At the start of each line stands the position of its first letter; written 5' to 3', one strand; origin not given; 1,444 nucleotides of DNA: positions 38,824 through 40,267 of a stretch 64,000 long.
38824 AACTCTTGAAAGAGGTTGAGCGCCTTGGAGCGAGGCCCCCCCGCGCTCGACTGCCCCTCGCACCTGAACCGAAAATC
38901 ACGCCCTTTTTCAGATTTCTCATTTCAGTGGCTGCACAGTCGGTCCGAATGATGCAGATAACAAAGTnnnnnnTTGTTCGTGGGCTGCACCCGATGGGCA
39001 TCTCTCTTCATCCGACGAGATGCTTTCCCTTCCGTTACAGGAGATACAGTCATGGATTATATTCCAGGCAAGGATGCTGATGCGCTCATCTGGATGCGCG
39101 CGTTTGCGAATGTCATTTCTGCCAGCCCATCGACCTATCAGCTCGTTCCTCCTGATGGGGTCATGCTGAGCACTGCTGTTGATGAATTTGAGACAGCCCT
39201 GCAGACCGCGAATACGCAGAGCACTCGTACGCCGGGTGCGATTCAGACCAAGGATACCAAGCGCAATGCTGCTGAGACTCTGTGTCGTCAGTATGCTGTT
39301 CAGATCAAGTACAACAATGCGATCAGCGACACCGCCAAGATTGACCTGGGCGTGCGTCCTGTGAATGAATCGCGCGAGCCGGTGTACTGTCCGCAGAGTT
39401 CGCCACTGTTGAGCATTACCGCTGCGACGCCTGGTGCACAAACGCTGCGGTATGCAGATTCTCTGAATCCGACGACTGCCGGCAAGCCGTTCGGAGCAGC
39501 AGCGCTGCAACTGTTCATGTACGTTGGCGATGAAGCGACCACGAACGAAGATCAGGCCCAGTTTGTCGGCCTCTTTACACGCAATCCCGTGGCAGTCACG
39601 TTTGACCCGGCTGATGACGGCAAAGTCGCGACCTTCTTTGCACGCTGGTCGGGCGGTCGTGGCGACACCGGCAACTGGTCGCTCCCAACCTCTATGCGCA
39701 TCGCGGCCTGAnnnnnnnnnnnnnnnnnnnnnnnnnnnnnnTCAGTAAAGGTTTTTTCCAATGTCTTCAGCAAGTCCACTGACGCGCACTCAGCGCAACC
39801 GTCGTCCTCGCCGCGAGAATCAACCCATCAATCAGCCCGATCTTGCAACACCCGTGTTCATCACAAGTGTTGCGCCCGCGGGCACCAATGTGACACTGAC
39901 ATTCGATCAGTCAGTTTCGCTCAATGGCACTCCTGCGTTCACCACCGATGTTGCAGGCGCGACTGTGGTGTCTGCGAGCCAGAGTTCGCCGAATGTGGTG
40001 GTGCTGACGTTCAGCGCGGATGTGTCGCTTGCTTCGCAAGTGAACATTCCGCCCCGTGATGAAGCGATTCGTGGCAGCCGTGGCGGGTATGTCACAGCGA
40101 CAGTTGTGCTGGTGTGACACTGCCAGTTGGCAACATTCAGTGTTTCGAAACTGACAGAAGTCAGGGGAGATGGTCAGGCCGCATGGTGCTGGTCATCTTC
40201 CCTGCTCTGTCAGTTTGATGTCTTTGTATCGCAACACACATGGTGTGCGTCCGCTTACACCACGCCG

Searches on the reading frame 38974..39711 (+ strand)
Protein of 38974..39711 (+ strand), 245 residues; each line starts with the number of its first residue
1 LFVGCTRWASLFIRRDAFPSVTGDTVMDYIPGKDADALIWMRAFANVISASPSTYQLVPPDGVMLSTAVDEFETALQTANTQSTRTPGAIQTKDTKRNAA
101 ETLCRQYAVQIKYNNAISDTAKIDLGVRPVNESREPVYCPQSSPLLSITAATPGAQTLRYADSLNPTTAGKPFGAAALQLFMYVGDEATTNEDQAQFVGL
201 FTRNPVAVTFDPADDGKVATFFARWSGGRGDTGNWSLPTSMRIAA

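Call 23: search_protein_families(library=phrogs, proteins=[window:38974-39711:+], max_evalue=0.01)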
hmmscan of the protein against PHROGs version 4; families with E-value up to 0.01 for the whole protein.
window:38974-39711:+ (245 aa): 0 families

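Call 24: search_protein_families(library=pfam, proteins=[window:38974-39711:+], max_evalue=0.05)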
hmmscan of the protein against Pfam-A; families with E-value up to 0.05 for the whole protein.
window:38974-39711:+ (245 aa): 0 families

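Call 43: search_protein_families(library=padloc, proteins=[window:38974-39711:+], max_evalue=0.01)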
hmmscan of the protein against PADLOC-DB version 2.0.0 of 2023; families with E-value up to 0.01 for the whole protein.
window:38974-39711:+ (245 aa): 0 families

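Call 49: find_homologous_proteins(query=window:39049-39711:+, max_evalue=0.00001)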
Query window:39049-39711:+ (220 aa): 285 proteins with E <= 0.00001 among 1172 candidates; the best 120 are listed.
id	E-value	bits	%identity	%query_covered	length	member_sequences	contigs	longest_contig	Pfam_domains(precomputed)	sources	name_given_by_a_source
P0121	3.5e-141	486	100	100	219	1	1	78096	-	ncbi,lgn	ncbi:MAG: hypothetical protein ACR2GY_13300 [Phycisphaerales bacterium]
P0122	2.0e-92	326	67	100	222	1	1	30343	-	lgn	-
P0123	1.0e-90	321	64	99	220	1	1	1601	-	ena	-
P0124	3.3e-90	319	65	99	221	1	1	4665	-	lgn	-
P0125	1.0e-89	317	64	99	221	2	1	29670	-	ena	-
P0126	1.0e-88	314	65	99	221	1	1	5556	-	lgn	-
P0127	5.0e-88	312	61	99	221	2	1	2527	-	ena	-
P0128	7.6e-88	311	63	99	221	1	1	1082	-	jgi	jgi:hypothetical protein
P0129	1.1e-87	311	62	99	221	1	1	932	-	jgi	jgi:hypothetical protein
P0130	4.7e-85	302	63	97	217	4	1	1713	-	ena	-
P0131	2.2e-83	297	63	99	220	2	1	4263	-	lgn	-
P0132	2.4e-82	293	60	99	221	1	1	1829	-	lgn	-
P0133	1.1e-81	291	59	99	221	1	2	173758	-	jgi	jgi:hypothetical protein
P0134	1.7e-81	291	59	99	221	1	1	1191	-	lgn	-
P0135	3.0e-81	290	63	99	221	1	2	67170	-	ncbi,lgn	ncbi:MAG: hypothetical protein WD042_14940 [Phycisphaeraceae bacterium]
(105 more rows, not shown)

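Call 50: find_encoding_contigs(protein=P0122, flank=7000, max_places=2)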
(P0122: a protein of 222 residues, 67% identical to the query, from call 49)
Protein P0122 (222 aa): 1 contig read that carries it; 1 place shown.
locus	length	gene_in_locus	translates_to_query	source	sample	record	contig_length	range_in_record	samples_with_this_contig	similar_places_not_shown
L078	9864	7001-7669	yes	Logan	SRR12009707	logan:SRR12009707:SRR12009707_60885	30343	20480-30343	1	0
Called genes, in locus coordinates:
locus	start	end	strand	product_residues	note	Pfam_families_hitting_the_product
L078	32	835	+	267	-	-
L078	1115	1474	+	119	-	PF00196:GerE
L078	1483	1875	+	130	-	-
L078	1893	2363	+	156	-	-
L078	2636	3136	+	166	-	PF04266:ASCH (weak)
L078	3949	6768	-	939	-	PF20464:MmeI_N, PF20465:MmeI_hel, PF20473:MmeI_Mtase, PF20466:MmeI_TRD, PF20467:MmeI_C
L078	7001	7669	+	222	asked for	-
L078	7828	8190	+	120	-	-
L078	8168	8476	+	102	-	-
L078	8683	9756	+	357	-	-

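Call 51: find_encoding_contigs(protein=P0125, flank=7000, max_places=2)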
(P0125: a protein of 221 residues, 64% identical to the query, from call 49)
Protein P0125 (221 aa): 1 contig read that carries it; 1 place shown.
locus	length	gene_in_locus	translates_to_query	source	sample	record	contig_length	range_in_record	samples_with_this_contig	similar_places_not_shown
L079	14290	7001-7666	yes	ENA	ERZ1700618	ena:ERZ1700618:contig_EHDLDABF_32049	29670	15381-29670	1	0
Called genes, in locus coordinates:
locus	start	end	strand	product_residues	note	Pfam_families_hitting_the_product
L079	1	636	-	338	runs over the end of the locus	PF02322:Cyt_bd_oxida_II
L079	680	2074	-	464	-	PF01654:Cyt_bd_oxida_I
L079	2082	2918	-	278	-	PF02634:FdhD-NarQ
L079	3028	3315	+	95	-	-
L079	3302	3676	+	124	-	PF00196:GerE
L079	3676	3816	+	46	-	-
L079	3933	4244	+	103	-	-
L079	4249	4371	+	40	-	-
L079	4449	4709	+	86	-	PF13783:DUF4177 (weak)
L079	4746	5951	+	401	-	-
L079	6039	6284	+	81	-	-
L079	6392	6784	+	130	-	-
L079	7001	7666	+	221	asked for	-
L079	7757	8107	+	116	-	-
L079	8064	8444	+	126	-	-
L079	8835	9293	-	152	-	-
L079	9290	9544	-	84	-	-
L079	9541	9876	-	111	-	-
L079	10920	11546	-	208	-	-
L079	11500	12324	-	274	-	-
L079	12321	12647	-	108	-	-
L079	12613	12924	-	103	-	-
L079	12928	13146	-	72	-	PF12728:HTH_17 (weak)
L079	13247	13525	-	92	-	-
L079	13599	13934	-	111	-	-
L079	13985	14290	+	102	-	?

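Call 63: predict_structure(alignment_id=A2)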
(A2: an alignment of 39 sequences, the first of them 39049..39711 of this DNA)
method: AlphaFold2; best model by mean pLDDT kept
length: 220 residues; sequences in the alignment: 39
mean_pLDDT: 91.0   pTM: 0.52
mean pLDDT of the five models: 91.0, 90.9, 90.2, 89.6, 88.5
residues with pLDDT >= 90: 167; 70-90: 44; 50-70: 8; < 50: 1
segments of 3 or more residues with pLDDT < 50: none
pLDDT, mean of each block of 10 residues (from residue 1): 77 94 93 93 96 92 95 94 88 87 72 88 93 94 87 96 95 94 94 96 90 93
secondary structure, 60 per line:
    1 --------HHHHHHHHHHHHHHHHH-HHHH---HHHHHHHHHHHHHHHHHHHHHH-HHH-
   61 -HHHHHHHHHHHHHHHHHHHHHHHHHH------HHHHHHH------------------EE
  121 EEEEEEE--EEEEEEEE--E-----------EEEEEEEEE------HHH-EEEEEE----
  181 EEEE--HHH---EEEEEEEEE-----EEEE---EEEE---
elements in order: H9-25 H27-30 H34-55 H62-87 H94-100 E119-127 E130-137 E152-160 E171-176 E181-184 E193-201 E207-210 E214-217

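Call 66: fold_search(model_id=the predicted structure, library=pdb)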
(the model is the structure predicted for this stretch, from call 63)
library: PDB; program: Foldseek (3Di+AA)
matches with E <= 10: 1457; with E <= 0.001: 26
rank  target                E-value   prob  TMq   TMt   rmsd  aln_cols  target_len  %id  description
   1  8xwy_C                2.3e-04  1.00  0.33  0.41   4.2       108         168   12  Structure of Interleukin-27 (released 2025-01-22)
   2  2e7h_MODEL_1_A        2.4e-04  1.00  0.31  0.56   5.5       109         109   16  Solution structure of the second fn3 domain from human Ephrin type-B receptor 4 (released 2007-07-10)
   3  4nzd_A                2.6e-04  1.00  0.34  0.36   4.9       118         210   12  Interleukin 21 receptor (released 2014-12-17)
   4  8omw                  3.1e-04  1.00  0.31  0.59   7.2       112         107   18  Crystal structure of the titin domain Fn3-20 (released 2023-08-23)
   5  1k85_MODEL_1_A        3.9e-04  1.00  0.31  0.70   3.1       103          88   18  Solution structure of the fibronectin type III domain from Bacillus circulans WL-12 Chitinase A1. (released 2002-12-18)
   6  4nzd_C                4.4e-04  1.00  0.33  0.34   5.0       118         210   13  Interleukin 21 receptor (released 2014-12-17)
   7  3up1_A                4.9e-04  1.00  0.33  0.35   4.2       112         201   14  Crystal structure of the unliganded human interleukin-7 receptor extracellular domain (released 2012-02-08)
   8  7pks_g                5.2e-04  0.97  0.28  0.09  18.3       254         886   11  Structural basis of Integrator-mediated transcription regulation (released 2021-12-08)
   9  7y5r                  5.6e-04  1.00  0.36  0.69   4.3       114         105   12  Crystal structure of sDscam FNIII2 domain, isoform alpha7 (released 2023-05-24)
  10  1x3d_MODEL_1_A        5.6e-04  1.00  0.35  0.60   4.7       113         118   16  Solution structure of the fibronectin type-III domain of human fibronectin type-III domain containing protein  (released 2005-11-02)
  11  2yrz_MODEL_1_A        5.9e-04  1.00  0.35  0.60   5.0       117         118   14  Solution structure of the fibronectin type III domain of human Integrin beta-4 (released 2008-04-08)
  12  8ot5_D                6.2e-04  1.00  0.31  0.58   5.1       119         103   13  Crystal structure of the titin domain Fn3-85 (released 2023-08-23)
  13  4n68                  6.6e-04  1.00  0.33  0.66   4.7       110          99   15  Crystal structure of an internal FN3 domain from human Contactin-5 [PSI-NYSGRC-005804] (released 2013-10-30)
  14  5j11_B                6.6e-04  1.00  0.32  0.36   4.2       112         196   14  Structure of human TSLP in complex with TSLPR and IL-7Ralpha (released 2017-04-05)
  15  2erj_F                7.0e-04  1.00  0.33  0.36   4.1       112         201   13  Crystal structure of the heterotrimeric interleukin-2 receptor in complex with interleukin-2 (released 2006-02-21)
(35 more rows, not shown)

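Call 67: fold_search(model_id=the predicted structure, library=viral)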
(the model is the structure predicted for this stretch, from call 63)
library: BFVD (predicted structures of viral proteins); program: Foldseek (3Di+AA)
matches with E <= 10: 1013; with E <= 0.001: 26
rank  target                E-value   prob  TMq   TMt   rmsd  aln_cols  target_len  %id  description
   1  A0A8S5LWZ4            2.7e-07  1.00  0.34  0.26  14.3       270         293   12  Uncharacterized protein [Myoviridae sp. ctZgq1]
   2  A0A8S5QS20            2.8e-06  1.00  0.34  0.28  15.9       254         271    9  Tencon, FN3-like domain, alternative scaffold.71A [Myoviridae sp. ctgXL3]
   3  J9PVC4                7.6e-06  1.00  0.35  0.30  11.5       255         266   14  Putative receptor binding protein [Bacillus phage BCD7]
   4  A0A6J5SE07            6.6e-05  1.00  0.39  0.10   9.3       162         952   13  Tip attachment protein J central straight fiber domain-containing protein [uncultured Caudovirales phage]
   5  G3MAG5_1              8.9e-05  1.00  0.33  0.10   4.3       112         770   15  Gp424 [Bacillus phage G]
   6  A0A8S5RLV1            1.4e-04  1.00  0.31  0.06   3.9       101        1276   19  Tail protein [virus sp. ctn3M15]
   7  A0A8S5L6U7            1.6e-04  1.00  0.37  0.13   4.6       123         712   23  Fibronectin type-III domain-containing protein [Siphoviridae sp. ct45W1]
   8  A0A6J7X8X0            1.8e-04  1.00  0.32  0.27  15.9       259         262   10  Uncharacterized protein [uncultured Caudovirales phage]
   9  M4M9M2                2.0e-04  1.00  0.36  0.07   9.0       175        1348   11  (no name in the UniProt tables at hand)
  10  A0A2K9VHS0            3.6e-04  1.00  0.35  0.19   6.0       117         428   14  Tail fiber protein [Pseudomonas phage Littlefix]
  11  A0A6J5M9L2            3.9e-04  1.00  0.28  0.41  14.1       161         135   17  Uncharacterized protein [uncultured Caudovirales phage]
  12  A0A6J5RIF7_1          4.3e-04  1.00  0.37  0.09  11.6       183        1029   13  Tip attachment protein J central straight fiber domain-containing protein [uncultured Caudovirales phage]
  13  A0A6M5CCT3            4.6e-04  1.00  0.38  0.07   3.1       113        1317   17  Tail protein [Vibrio phage Vc1]
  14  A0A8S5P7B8            4.6e-04  1.00  0.28  0.14   5.3       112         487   16  Fibronectin type-III domain-containing protein [Siphoviridae sp. ctsUY14]
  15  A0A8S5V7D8            4.6e-04  0.94  0.22  0.13  13.2       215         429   13  Uncharacterized protein [CrAss-like virus sp. ctUXy6]
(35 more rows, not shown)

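Call 75: search_protein_families(library=pfam, proteins=[L079:4746-5951:+], max_evalue=0.01)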
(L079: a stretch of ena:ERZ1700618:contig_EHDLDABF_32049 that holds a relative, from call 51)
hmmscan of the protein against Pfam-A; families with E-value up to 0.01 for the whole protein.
L079:4746-5951:+ (401 aa): 0 families

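Call 76: find_related_loci(query=A2, collection=viral_contigs, flank=10000)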
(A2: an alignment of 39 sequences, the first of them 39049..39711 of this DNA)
Query A2 (220 aa) in viral_contigs; peptide patterns used: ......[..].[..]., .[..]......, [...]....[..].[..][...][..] (x = any residue, [..] = any of these).
55 stretches matched a pattern, but none encodes a relative of the query by tblastn (E <= 1e-3).

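Call 82: find_related_loci(query=window:39052-39711:+, collection=metagenome_contigs, flank=8000)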
Query window:39052-39711:+ (219 aa) in metagenome_contigs; peptide patterns used: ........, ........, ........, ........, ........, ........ (x = any residue, [..] = any of these).
322 stretches matched a pattern, but none encodes a relative of the query by tblastn (E <= 1e-3).

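Call 83: find_related_loci(query=A2, collection=metagenome_contigs, flank=8000)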
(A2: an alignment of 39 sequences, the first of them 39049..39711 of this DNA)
Query A2 (220 aa) in metagenome_contigs; peptide patterns used: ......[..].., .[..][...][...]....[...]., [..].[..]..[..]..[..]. (x = any residue, [..] = any of these).
234 stretches matched a pattern; 151 encode a relative of the query (tblastn E <= 1e-3); the best 80 are kept; 80 distinct loci.
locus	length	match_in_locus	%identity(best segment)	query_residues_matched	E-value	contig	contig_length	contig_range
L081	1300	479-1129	57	4-220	3e-86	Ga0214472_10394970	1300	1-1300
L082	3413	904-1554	58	4-220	2e-80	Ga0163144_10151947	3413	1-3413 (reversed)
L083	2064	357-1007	57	4-220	1e-82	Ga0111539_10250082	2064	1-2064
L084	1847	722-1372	56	4-220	1e-82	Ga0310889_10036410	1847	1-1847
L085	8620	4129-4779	56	4-220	7e-79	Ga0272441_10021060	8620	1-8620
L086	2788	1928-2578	59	4-220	3e-76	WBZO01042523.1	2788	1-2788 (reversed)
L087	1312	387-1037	56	4-220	5e-80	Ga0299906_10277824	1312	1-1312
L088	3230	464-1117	55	3-220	2e-75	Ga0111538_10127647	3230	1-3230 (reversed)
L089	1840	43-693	54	4-220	1e-77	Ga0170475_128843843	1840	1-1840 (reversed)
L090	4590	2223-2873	53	4-220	2e-72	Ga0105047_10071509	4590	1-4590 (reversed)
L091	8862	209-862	56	3-220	9e-73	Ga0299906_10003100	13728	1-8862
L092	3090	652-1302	53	4-220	3e-73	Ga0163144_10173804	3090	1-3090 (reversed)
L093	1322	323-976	51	3-220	6e-77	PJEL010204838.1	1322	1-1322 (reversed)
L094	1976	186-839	52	3-220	4e-74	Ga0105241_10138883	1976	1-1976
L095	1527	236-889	52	3-220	1e-75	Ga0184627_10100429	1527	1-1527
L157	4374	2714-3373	38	4-218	6e-32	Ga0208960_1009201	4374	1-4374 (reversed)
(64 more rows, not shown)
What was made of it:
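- Tried and rejected: Nothing found; the alignment query worked (calls 82, 83).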

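Call 99: search_protein_families(library=ncbifam, proteins=[window:39052-39711:+], max_evalue=0.01)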
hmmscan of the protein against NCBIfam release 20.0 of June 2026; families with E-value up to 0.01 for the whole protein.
window:39052-39711:+ (219 aa): 0 families

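Call 106: search_protein_families(library=pfam, proteins=[L157:648-1610:+, L157:287-625:+, L157:3395-4006:+, L157:4071-4334:+, L157:2603-3379:+], max_evalue=0.1)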
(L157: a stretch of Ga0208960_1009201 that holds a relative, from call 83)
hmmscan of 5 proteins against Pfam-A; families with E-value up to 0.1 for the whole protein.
L157:648-1610:+ (320 aa): 4 families
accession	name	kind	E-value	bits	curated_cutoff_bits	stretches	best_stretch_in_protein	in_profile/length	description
PF01446.23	Rep_1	-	9.2e-15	55.2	33.2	1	71-166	9-113/253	Replication protein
PF05739.25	SNARE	-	0.012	16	26.8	1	120-146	19-45/53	SNARE domain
PF23343.2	REP_ORF2-G2P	-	0.016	15.9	27.8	1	103-179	2-67/99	Replication-associated protein ORF2/G2P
PF14319.11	Zn_Tnp_IS91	-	0.069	13.6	26.3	1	46-82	24-64/90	Transposase zinc-binding domain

L157:287-625:+ (112 aa): 1 family
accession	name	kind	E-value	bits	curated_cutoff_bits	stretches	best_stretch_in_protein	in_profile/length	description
PF12773.13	DZR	-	0.0039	17.8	27.3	1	14-53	1-38/45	Double zinc ribbon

L157:3395-4006:+ (203 aa): 0 families

L157:4071-4334:+ (87 aa): 0 families

L157:2603-3379:+ (258 aa): 0 families
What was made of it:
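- On Plasmid iterons / origin repeats: Rep_1 occurs only on the distant circular relatives (call 106).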

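Call 107: search_protein_families(library=phrogs, proteins=[L157:648-1610:+, L157:287-625:+, L157:3395-4006:+, L157:4071-4334:+, L157:2603-3379:+], max_evalue=0.01)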
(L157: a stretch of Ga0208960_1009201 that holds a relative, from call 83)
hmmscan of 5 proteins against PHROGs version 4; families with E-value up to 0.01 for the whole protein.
L157:648-1610:+ (320 aa): 1 family
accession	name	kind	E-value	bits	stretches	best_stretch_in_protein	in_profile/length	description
phrog_11698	-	unknown function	1.6e-06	28.6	1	71-166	77-181/394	-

L157:287-625:+ (112 aa): 0 families

L157:3395-4006:+ (203 aa): 0 families

L157:4071-4334:+ (87 aa): 0 families

L157:2603-3379:+ (258 aa): 0 families

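Call 114: search_dna_similar(query=L157:2603-3379:+, collection=plasmids, mode=protein, max_evalue=0.001)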
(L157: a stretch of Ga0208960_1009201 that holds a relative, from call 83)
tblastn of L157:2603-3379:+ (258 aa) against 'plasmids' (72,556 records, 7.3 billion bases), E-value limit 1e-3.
No match.

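Call 115: search_dna_similar(query=L157:2603-3379:+, collection=phages, mode=protein, max_evalue=0.001)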
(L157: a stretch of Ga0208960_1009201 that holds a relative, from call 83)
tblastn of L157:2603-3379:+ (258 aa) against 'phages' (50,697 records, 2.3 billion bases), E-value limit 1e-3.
No match.
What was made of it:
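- Tried and rejected: P221 has no match in PLSDB or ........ (calls 114, 115).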

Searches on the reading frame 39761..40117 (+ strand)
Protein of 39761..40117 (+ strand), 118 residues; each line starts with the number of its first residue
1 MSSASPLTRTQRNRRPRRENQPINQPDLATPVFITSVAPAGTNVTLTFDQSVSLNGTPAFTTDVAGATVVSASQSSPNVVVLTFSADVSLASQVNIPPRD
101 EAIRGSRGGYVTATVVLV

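Call 99: search_protein_families(library=ncbifam, proteins=[window:39761-40117:+], max_evalue=0.01)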
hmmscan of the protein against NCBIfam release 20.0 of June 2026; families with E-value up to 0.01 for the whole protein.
window:39761-40117:+ (118 aa): 0 families
